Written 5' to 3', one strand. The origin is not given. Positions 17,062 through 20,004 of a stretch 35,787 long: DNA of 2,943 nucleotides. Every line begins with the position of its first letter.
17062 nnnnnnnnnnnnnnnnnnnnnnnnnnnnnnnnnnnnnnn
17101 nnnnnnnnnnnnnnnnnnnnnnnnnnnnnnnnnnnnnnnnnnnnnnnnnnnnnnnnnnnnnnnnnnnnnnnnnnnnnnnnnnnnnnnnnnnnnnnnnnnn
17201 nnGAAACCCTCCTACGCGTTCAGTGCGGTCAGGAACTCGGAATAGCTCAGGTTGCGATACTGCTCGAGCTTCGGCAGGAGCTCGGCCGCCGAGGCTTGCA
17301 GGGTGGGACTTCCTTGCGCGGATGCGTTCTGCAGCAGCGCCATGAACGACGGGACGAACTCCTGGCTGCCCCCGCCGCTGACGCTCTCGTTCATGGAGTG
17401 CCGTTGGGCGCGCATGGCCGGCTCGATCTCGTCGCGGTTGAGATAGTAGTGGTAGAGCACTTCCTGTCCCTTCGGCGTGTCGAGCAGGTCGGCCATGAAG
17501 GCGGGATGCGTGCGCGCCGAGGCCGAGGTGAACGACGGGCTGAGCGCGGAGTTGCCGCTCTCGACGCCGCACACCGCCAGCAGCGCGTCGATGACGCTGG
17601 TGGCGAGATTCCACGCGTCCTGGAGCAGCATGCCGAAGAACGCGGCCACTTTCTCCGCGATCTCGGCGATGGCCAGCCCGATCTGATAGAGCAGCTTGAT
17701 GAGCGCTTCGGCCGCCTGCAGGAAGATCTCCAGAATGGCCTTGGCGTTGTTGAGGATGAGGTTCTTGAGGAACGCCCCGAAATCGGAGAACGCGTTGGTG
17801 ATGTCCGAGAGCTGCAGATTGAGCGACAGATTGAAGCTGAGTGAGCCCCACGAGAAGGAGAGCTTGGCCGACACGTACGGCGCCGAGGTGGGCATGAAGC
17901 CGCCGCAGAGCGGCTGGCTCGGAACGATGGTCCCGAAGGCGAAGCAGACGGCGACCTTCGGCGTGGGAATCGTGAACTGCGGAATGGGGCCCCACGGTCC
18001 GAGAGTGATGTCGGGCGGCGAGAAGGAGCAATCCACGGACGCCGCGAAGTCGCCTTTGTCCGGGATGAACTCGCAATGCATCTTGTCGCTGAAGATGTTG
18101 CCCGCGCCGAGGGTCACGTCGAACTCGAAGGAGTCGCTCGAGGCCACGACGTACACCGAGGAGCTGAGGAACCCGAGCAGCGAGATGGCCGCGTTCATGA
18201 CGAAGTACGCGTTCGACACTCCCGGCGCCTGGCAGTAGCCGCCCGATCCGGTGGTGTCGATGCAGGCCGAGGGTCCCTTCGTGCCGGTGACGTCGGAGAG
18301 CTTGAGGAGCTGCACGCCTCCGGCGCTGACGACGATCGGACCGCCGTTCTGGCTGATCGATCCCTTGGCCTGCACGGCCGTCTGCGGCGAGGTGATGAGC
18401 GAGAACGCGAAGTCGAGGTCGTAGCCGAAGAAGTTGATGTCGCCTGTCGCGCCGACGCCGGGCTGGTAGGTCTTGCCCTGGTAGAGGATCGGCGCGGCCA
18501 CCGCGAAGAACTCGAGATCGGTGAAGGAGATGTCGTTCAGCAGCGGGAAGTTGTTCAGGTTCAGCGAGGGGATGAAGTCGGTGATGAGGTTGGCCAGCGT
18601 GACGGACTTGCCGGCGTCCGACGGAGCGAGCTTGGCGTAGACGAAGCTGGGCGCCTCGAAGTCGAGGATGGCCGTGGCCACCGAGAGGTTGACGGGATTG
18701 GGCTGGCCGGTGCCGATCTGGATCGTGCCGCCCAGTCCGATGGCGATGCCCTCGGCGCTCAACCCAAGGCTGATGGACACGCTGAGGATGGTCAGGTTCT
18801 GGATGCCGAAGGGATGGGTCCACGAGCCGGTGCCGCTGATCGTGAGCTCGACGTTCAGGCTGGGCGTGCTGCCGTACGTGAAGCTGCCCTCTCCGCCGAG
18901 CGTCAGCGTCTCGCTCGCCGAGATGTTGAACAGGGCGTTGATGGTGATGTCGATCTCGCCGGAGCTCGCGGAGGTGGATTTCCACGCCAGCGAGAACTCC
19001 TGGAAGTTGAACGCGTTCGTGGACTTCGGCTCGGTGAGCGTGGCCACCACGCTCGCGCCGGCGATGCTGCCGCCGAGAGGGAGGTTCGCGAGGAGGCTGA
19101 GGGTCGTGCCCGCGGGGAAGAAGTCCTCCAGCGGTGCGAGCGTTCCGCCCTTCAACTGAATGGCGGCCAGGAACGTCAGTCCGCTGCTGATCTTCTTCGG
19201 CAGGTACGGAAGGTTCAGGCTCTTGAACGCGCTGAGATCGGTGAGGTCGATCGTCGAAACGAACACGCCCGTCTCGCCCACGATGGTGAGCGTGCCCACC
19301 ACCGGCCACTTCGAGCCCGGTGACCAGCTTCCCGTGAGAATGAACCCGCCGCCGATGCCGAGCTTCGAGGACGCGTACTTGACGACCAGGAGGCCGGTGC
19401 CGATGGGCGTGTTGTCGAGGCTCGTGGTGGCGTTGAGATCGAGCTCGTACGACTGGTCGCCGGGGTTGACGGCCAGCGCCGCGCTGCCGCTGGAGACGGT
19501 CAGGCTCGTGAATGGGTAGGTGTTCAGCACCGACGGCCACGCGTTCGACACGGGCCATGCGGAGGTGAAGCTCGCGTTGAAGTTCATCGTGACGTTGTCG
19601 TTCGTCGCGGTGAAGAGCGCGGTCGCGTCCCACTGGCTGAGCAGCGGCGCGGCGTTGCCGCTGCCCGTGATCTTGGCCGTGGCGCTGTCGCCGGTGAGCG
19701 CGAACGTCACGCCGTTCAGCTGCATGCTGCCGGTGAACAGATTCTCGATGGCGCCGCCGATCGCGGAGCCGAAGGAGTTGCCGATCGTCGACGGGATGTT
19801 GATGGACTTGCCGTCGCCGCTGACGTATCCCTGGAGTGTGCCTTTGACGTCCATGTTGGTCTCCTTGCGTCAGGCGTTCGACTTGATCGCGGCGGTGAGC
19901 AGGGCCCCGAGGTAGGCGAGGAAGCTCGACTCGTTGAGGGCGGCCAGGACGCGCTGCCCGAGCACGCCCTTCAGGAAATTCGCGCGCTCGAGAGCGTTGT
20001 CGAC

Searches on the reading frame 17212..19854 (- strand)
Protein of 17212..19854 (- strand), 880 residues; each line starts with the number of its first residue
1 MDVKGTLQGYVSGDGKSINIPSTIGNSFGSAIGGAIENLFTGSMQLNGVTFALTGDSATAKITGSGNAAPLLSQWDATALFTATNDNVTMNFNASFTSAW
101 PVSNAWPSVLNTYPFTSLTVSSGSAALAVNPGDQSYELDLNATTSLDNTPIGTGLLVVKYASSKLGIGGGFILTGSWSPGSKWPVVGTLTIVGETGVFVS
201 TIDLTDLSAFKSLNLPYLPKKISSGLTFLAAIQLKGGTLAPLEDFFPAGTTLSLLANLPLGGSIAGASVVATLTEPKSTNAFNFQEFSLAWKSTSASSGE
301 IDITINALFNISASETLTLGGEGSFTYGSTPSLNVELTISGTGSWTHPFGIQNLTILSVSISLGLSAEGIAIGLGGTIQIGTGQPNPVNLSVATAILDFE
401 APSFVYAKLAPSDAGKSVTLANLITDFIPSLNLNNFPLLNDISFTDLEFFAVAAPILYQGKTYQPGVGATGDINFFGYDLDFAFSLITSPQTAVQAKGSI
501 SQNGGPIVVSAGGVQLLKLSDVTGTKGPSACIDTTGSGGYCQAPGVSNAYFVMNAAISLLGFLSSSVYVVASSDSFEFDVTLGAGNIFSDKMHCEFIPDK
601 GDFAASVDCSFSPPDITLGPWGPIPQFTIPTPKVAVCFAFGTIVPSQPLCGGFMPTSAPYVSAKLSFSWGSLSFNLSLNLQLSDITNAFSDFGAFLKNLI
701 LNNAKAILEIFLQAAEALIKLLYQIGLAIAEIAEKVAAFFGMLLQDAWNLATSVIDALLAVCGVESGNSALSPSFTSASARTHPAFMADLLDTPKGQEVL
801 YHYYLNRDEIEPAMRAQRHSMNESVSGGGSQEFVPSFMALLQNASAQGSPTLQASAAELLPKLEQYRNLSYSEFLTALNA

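Call 3: search_protein_families(library=pfam, proteins=[window:17212-19854:-], max_evalue=1)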
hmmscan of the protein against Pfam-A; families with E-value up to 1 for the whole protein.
window:17212-19854:- (880 aa): 0 families

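Call 4: search_protein_families(library=ncbifam, proteins=[window:17212-19854:-], max_evalue=1)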
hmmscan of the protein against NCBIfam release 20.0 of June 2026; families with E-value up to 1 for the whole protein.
window:17212-19854:- (880 aa): 0 families

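Call 7: search_solved_structures(query=window:17212-19854:-, max_evalue=10)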
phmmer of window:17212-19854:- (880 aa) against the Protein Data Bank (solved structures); distinct sequences matched with E-value up to 10: 0.

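Call 9: find_homologous_proteins(query=window:17212-19854:-)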
Query window:17212-19854:- (880 aa): 40 proteins with E <= 0.001 among 8000 candidates.
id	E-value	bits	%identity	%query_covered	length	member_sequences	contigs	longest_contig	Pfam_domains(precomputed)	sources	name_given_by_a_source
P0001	0.0e+0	1918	100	100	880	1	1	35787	-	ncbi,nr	ncbi:MAG TPA: hypothetical protein VM733_09405 [Thermoanaerobaculia bacterium]|nr:hypothetical prote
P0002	0.0e+0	1689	87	100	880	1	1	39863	-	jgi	jgi:hypothetical protein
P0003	0.0e+0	1654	84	100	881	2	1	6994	-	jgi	jgi:hypothetical protein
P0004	0.0e+0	1567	80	100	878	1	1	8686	-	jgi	jgi:hypothetical protein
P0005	0.0e+0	1503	77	100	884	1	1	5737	-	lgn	-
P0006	0.0e+0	1412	73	100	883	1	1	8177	-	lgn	-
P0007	0.0e+0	1400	71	100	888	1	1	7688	-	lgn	-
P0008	0.0e+0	1392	72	100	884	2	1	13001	-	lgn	-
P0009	0.0e+0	1307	68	100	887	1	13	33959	-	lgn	-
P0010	0.0e+0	1296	67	100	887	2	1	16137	-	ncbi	-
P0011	0.0e+0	1210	62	100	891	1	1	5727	-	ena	-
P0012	0.0e+0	1155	62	100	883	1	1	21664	-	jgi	jgi:hypothetical protein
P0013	0.0e+0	1131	60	100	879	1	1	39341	-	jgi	jgi:hypothetical protein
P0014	8.9e-279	946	53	100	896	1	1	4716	-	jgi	jgi:hypothetical protein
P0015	2.5e-264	898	51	100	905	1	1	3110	-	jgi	-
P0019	2.2e-252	859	48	100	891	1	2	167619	-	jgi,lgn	jgi:hypothetical protein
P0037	4.5e-188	646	44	100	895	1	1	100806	-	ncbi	ncbi:MAG: hypothetical protein R6X02_09355 [Enhygromyxa sp.]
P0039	3.4e-53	200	29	86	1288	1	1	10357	-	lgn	-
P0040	7.1e-21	93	26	74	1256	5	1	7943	-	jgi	jgi:hypothetical protein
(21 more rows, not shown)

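Call 13: find_encoding_contigs(protein=P0001, flank=10000, max_places=2)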
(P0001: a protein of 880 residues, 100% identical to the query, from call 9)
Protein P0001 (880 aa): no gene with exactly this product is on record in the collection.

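Call 14: find_encoding_contigs(protein=P0002, flank=10000, max_places=2)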
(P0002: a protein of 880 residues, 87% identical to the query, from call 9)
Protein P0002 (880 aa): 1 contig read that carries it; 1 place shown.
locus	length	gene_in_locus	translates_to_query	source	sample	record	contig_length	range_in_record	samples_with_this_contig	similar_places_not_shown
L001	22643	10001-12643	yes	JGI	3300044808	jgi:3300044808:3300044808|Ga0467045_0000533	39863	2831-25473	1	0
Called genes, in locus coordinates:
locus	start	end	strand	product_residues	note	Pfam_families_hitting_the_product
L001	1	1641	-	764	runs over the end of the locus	PF00501:AMP-binding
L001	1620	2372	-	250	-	PF13439:Glyco_transf_4, PF13579:Glyco_trans_4_4 (weak), PF00534:Glycos_transf_1, PF13692:Glyco_trans_1_4, PF20706:GT4-conflict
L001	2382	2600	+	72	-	-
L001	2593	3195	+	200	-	-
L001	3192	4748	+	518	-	-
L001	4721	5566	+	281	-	-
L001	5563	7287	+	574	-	PF13489:Methyltransf_23, PF13847:Methyltransf_31 (weak), PF08241:Methyltransf_11, PF08242:Methyltransf_12, PF13649:Methyltransf_25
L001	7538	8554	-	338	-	PF00348:polyprenyl_synt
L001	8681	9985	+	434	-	-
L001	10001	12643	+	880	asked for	-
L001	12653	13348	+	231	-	-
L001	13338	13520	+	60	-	-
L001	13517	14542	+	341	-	PF00534:Glycos_transf_1 (faint)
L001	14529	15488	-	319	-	PF13810:DUF4185, PF16396:DUF5005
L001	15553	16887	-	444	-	PF01266:DAO (faint), PF01593:Amino_oxidase, PF12831:FAD_oxidored, PF13450:NAD_binding_8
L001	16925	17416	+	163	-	PF07977:FabA, PF22818:ApeI-like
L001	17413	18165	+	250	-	PF00106:adh_short, PF08659:KR, PF13561:adh_short_C2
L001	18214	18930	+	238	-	PF00106:adh_short, PF08659:KR, PF13561:adh_short_C2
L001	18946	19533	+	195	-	PF00550:PP-binding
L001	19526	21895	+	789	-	PF00109:ketoacyl-synt, PF00108:Thiolase_N (weak), PF02801:Ketoacyl-synt_C, PF00109:ketoacyl-synt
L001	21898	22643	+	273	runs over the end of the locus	PF12697:Abhydrolase_6 (faint), PF00561:Abhydrolase_1 (weak), PF12146:Hydrolase_4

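Call 15: find_encoding_contigs(protein=P0037, flank=10000, max_places=2)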
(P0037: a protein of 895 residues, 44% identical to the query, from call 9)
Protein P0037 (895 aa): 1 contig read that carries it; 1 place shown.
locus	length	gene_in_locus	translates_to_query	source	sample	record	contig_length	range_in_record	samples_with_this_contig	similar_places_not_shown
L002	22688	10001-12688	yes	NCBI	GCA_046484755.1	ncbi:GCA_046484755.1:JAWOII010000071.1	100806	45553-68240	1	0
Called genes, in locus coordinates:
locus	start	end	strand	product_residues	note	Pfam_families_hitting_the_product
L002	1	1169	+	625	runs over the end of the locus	PF13489:Methyltransf_23, PF08241:Methyltransf_11, PF08242:Methyltransf_12, PF13649:Methyltransf_25 (weak)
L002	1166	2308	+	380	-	PF13439:Glyco_transf_4 (weak), PF20706:GT4-conflict, PF00534:Glycos_transf_1, PF13692:Glyco_trans_1_4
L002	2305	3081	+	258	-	PF00106:adh_short, PF08659:KR, PF23441:SDR (weak), PF13561:adh_short_C2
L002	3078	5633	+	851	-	PF00501:AMP-binding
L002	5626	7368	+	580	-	PF02543:Carbam_trans_N, PF16861:Carbam_trans_C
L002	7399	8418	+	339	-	PF00348:polyprenyl_synt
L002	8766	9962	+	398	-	-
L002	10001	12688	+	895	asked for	-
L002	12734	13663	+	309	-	-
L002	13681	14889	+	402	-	PF13524:Glyco_trans_1_2 (weak)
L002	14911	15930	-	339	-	PF13810:DUF4185, PF16396:DUF5005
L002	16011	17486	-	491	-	-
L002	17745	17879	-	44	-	-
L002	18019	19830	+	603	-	PF03485:Arg_tRNA_synt_N, PF00750:tRNA-synt_1d, PF05746:DALR_1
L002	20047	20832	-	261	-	-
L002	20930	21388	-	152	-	PF00581:Rhodanese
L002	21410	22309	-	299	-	PF00753:Lactamase_B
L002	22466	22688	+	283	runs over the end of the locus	PF13428:TPR_14 (faint), PF00515:TPR_1 (faint), PF07719:TPR_2 (faint), PF13176:TPR_7 (faint), PF13181:TPR_8 (faint), PF13374:TPR_10 (faint), PF13424:TPR_12 (faint)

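Call 16: find_encoding_contigs(protein=P0019, flank=10000, max_places=2)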
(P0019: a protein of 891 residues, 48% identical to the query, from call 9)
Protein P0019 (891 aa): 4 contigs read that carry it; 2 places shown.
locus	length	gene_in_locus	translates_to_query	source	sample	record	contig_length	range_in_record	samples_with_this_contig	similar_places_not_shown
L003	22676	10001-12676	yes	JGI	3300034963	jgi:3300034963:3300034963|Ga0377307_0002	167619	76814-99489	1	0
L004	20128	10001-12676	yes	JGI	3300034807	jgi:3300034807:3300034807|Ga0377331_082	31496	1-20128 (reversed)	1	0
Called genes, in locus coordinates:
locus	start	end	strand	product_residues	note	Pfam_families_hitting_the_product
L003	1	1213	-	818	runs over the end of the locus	PF00501:AMP-binding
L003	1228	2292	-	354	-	PF13439:Glyco_transf_4, PF13579:Glyco_trans_4_4 (weak), PF20706:GT4-conflict, PF00534:Glycos_transf_1, PF13692:Glyco_trans_1_4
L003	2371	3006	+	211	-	-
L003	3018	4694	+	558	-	-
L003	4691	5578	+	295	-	-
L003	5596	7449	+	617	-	PF13489:Methyltransf_23, PF08241:Methyltransf_11, PF08242:Methyltransf_12, PF13649:Methyltransf_25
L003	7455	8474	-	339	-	PF00348:polyprenyl_synt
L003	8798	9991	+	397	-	-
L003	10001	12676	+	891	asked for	-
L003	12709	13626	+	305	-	-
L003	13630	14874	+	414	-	PF00534:Glycos_transf_1 (faint), PF13692:Glyco_trans_1_4 (faint)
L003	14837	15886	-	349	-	PF13810:DUF4185, PF16396:DUF5005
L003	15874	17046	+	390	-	-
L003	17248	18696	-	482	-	PF00890:FAD_binding_2, PF01266:DAO, PF01593:Amino_oxidase, PF01946:Thi4 (weak), PF03486:HI0933_like (weak), PF07992:Pyr_redox_2 (weak), PF12831:FAD_oxidored, PF13450:NAD_binding_8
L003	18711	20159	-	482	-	PF01979:Amidohydro_1, PF07969:Amidohydro_3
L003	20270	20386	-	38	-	-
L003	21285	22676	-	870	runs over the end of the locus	PF10150:RNase_E_G, PF20833:RNase_E_G_Thio (weak)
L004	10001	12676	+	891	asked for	-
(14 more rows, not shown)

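Call 33: find_encoding_contigs(protein=P0039, flank=10000, max_places=1)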
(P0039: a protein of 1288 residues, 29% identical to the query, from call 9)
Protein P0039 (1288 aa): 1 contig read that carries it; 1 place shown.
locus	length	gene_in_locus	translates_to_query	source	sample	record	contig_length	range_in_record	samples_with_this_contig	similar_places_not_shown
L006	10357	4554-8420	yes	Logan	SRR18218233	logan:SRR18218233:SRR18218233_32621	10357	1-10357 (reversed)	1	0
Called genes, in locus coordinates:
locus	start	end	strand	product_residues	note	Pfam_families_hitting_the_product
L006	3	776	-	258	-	?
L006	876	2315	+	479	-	-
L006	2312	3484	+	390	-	-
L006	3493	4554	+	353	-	-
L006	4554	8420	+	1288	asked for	-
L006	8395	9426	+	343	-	PF00348:polyprenyl_synt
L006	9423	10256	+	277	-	-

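Call 34: predict_structure(alignment_id=A1)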
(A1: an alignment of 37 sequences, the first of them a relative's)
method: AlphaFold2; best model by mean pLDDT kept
length: 880 residues; sequences in the alignment: 37
mean_pLDDT: 77.0   pTM: 0.50
mean pLDDT of the five models: 77.0, 75.5, 72.8, 68.3, 68.3
residues with pLDDT >= 90: 121; 70-90: 552; 50-70: 151; < 50: 56
segments of 3 or more residues with pLDDT < 50: 687-689, 703-708, 760-783, 819-831
pLDDT, mean of each block of 10 residues (from residue 1): 91 87 92 90 81 92 72 75 90 87 85 90 91 90 87 87 87 70 61 80 85 75 88 65 74 86 83 76 86 86 91 86 92 93 77 85 87 88 81 81 78 79 66 66 79 79 82 83 80 84 85 79 84 79 78 82 74 82 74 81 82 75 62 80 75 75 76 65 55 51 48 62 65 72 75 68 36 33 58 76 79 61 34 71 79 86 81 74
secondary structure, 60 per line:
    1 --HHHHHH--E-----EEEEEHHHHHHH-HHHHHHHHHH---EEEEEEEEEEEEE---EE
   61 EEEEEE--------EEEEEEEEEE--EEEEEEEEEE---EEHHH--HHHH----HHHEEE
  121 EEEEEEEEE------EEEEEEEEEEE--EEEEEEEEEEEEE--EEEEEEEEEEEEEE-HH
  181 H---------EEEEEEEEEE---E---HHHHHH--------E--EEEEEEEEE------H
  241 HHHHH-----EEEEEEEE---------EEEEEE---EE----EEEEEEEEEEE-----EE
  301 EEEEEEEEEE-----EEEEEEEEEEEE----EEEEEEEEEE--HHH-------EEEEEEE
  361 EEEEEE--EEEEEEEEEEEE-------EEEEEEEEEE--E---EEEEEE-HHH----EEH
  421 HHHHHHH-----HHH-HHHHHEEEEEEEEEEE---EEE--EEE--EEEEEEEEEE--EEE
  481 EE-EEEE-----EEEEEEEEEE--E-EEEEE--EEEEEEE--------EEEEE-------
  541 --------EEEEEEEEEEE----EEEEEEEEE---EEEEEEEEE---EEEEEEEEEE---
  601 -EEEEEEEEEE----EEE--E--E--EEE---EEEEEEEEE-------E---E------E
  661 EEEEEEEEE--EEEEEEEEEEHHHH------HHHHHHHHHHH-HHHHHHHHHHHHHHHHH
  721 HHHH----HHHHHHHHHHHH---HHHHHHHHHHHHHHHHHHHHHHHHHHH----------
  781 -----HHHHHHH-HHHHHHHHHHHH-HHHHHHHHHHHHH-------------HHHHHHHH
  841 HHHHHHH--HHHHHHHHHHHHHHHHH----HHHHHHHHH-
elements in order (helices of 4 or more, strands of 3 or more residues): H3-8 E17-21 H22-28 H30-39 E43-55 E59-66 E75-84 E87-96 H107-110 E118-129 E136-146 E149-161 E164-177 E191-200 H208-213 E225-233 H240-245 E251-258 E268-273 E283-293 E299-310 E316-327 E332-341 E354-366 E369-380 E388-397 E404-409 H420-427 H437-441 E442-452 E456-458 E461-463 E466-475 E478-482 E484-487 E493-502 E507-511 E514-520 E529-533 E549-559 E564-572 E576-584 E588-597 E602-611 E616-618 E627-629 E633-641 E660-669 E672-681 H682-685 H692-702 H704-724 H729-740 H744-770 H786-792 H794-805 H807-819 H833-847 H850-866 H871-879

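Call 36: fold_search(model_id=the predicted structure, library=pdb)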
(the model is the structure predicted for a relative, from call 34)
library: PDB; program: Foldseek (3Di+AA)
matches with E <= 10: 832; with E <= 0.001: 4
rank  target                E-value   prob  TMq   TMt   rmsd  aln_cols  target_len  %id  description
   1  8h1s_C                2.8e-05  0.89  0.12  0.12  32.6       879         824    8  Crystal structure of apo-LptDE complex (released 2023-10-11)
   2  9ea7                  8.5e-05  0.75  0.13  0.04  43.1      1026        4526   10  The Structure of ApoB100 from Human Low-Density Lipoprotein (released 2024-12-18)
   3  8h1s_A                2.5e-04  0.66  0.11  0.12  30.7       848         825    9  Crystal structure of apo-LptDE complex (released 2023-10-11)
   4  9e9r                  8.4e-04  0.60  0.13  0.04  35.9       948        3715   10  The Structure of ApoB100 from Human Low-Density Lipoprotein (released 2024-12-18)
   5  9rpr_A                1.4e-03  0.28  0.09  0.11  33.9       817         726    8  Cryo-EM structure of LptDEM complex containing Shigella flexneri LptE and endogenous E. coli LptD and LptM (released 2025-12-10)
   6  8h1r_A                2.1e-03  0.51  0.12  0.14  30.0       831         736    8  Crystal structure of LptDE-YifL complex (released 2023-10-25)
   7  9rps_A                2.1e-03  0.35  0.11  0.12  33.5       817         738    9  Cryo-EM structure of Shigella flexneri LptDE in complex with RTP45 superinfection exclusion protein from RTP bacteriop (released 2025-12-10)
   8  9a36_MODEL_1_A        2.3e-03  0.38  0.10  0.12  31.3       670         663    8  Model of E. coli CirA by in-cell photo-crosslinking MS and deep learning (released 2023-02-24)
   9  7zgx_A                3.1e-03  0.38  0.13  0.12  26.0       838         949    8  S-layer Deinoxanthin Binding Complex, C1 symmetry (released 2022-07-13)
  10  5h42_A                3.9e-03  0.21  0.07  0.06  21.9       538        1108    8  Crystal Structure of 1,2-beta-oligoglucan phosphorylase from Lachnoclostridium phytofermentans in complex with alpha-d (released 2017-03-01)
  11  5ixm_G                4.1e-03  0.33  0.11  0.15  33.1       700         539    8  The LPS Transporter LptDE from Yersinia pestis, core complex (released 2016-05-18)
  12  9ia5_A                4.1e-03  0.33  0.11  0.13  33.5       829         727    8  LpDEM from Escherichia coli (released 2025-12-10)
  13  9rqi_A                6.2e-03  0.38  0.12  0.16  31.1       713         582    7  Cryo-EM structure of Shigella flexneri LptDE bound by phage RBP reveals N-terminal strand insertion into lateral gate (released 2025-12-10)
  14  9rpt_A                6.5e-03  0.38  0.12  0.17  30.1       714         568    8  Cryo-EM structure of the open state of Shigella flexneri LptDE bound by the RBP of Oekolampad phage (released 2025-12-10)
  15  5h3z_A                7.5e-03  0.16  0.06  0.05  22.3       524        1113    8  Crystal Structure of 1,2-beta-oligoglucan phosphorylase from Lachnoclostridium phytofermentans (released 2017-03-01)
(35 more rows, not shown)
